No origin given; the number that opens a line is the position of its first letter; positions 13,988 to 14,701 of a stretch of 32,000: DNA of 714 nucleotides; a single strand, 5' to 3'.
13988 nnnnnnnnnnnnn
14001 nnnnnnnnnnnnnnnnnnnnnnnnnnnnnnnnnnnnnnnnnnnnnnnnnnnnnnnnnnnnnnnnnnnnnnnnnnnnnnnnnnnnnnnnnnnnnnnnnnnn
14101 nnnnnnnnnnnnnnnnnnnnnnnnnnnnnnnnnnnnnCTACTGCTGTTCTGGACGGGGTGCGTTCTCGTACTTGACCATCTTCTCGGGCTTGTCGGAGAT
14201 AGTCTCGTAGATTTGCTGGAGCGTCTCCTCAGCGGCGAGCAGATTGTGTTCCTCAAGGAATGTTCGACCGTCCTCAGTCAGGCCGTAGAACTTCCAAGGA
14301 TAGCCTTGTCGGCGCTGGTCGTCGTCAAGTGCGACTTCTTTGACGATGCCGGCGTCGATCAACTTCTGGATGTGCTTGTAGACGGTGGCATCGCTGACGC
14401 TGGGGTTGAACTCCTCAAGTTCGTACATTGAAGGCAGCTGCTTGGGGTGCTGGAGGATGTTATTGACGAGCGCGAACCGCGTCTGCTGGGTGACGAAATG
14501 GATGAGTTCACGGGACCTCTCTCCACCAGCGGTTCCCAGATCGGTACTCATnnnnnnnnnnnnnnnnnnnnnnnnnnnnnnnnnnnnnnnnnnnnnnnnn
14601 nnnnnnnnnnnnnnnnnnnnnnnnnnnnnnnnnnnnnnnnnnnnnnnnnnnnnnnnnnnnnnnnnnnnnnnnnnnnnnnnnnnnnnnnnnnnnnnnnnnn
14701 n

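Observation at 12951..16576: Candidate conflict system: NTPase-wHTH-nuclease-like protein with a zinc-ribbon partner, embedded among three wHTH regulators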

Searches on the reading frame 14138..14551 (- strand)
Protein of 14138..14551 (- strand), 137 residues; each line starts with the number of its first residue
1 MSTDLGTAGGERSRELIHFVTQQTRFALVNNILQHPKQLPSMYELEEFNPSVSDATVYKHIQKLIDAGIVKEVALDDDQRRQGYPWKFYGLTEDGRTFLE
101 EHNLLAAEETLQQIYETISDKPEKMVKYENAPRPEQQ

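Call 3: search_protein_families(library=pfam, proteins=[window:14138-14551:-], max_evalue=0.1)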
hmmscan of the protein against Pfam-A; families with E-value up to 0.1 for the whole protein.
window:14138-14551:- (137 aa): 14 families
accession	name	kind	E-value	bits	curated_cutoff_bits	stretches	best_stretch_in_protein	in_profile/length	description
PF03551.20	PadR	-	2.8e-05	24.5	27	1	45-101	19-75/75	Transcriptional regulator PadR-like family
PF01475.25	FUR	-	0.00014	22.4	23.1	1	34-81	19-70/121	Ferric uptake regulator family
PF12840.13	HTH_20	-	0.00019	21.8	27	1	44-73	23-51/51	Helix-turn-helix domain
PF10711.15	DUF2513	-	0.00038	21.2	29.6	1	28-101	6-80/100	Hypothetical protein (DUF2513)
PF00101.25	RuBisCO_small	-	0.0021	18.5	27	1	43-92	1-50/97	Ribulose bisphosphate carboxylase, small chain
PF08279.18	HTH_11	-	0.011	16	25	1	51-84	26-54/55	HTH domain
PF22194.2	F-93_WHD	-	0.012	16.1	28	1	51-95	26-62/62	F-93, winged-helix domain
PF13412.12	HTH_24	-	0.019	15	21.9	1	52-71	29-48/48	Winged helix-turn-helix DNA-binding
PF13730.12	HTH_36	-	0.02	15.1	25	1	51-70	36-55/55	Helix-turn-helix domain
PF01934.22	HepT-like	-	0.039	14.1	23.5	0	96-136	18-59/120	Ribonuclease HepT-like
PF12802.13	MarR_2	-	0.045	14.4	27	1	25-81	7-61/61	MarR family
PF01022.26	HTH_5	-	0.085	13.2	22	0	52-71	27-46/47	Bacterial regulatory protein, arsR family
PF13601.12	HTH_34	-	0.093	13.3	27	0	52-102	26-72/80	Winged helix DNA-binding domain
PF01978.25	TrmB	-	0.093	13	25.6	0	52-73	34-55/68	Sugar-specific transcriptional regulator TrmB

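Call 6: search_protein_families(library=padloc, proteins=[window:14138-14551:-], max_evalue=0.1)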
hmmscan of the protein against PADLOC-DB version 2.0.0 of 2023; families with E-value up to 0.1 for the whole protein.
window:14138-14551:- (137 aa): 8 families
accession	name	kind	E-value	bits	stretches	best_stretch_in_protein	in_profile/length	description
PDLC01863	CARF3--CARF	-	0.00022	19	1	51-73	143-165/182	-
PDLC01438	Csa3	-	0.00033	18.8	1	16-123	141-232/305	"CAS-I,CAS-II,CAS-III,CAS-IV,CAS-V,CAS-VI; associated_signaling"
PDLC01720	Csa3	-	0.0029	16.1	1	52-105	57-96/118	Csa3_1_CAS-I-II-III-IV-V-VI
PDLC03963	SoFic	-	0.011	13.1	1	22-81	292-346/361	-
PDLC01853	CARF3--CARF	-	0.012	13.3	1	51-82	165-196/209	-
PDLC01879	CARF3--CARF_TM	-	0.012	13.2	1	47-102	182-220/222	-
PDLC01044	Csa3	-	0.028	12.3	1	50-98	159-193/194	Type I-A associated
PDLC01857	CARF3--CARF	-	0.047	11.3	0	53-73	156-176/201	-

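Call 7: search_protein_families(library=ncbifam, proteins=[window:14138-14551:-], max_evalue=0.1)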
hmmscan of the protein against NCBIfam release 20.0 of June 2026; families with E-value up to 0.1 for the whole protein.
window:14138-14551:- (137 aa): 14 families
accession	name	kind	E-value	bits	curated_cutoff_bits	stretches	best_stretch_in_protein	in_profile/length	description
NF005061.0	PRK06474.1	equivalog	1.3e-06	28.4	121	1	19-109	7-94/178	hypothetical protein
NF052545.1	TransRegPerRClab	equivalog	1.9e-05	24.7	180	1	25-81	19-78/138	transcriptional regulator PerR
NF053814.1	teico_TcaR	equivalog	5.7e-05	23.2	170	1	50-120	62-128/151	MarR family transcriptional regulator TcaR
NF038251.1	AdcR_fam_Zn_TF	equivalog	0.00041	20.6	175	1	51-121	60-123/143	zinc-dependent MarR family transcriptional regulator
NF045677.1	FeRespRegIrr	equivalog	0.00045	20.3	170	1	47-79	41-73/127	Fur family transcriptional regulator Irr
NF045678.1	TransRegIrrA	equivalog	0.0016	18.4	150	1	47-78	50-81/138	iron response transcriptional regulator IrrA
TIGR03433.1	padR_acidobact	paralog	0.0022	18.1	101.8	1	51-102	36-84/101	PadR family transcriptional regulator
NF041396.1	TranRegLrp_Halo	equivalog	0.006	16.5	190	1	27-120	9-100/149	HTH-type transcriptional regulator Lrp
NF053755.1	MsvR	equivalog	0.012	15.4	220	1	53-84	39-70/236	transcriptional factor MsvR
NF000809.0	PRK00059.1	equivalog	0.021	14.2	303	1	59-121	158-220/336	peptidylprolyl isomerase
NF040947.1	trans_reg_LysM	equivalog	0.046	13.5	180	1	51-78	28-55/136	HTH-type transcriptional regulator LysM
NF053606.1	Sta1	subfamily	0.061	13.4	80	1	51-86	45-78/100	Sta1 family transcriptional regulator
NF051892.1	TransRegFurBacil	equivalog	0.079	13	220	1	45-127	47-122/149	ferric iron uptake transcriptional regulator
NF040939.2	trans_reg_lrs14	equivalog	0.1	12.7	90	0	50-91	46-85/103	Lrs14 family HTH-type transcriptional regulator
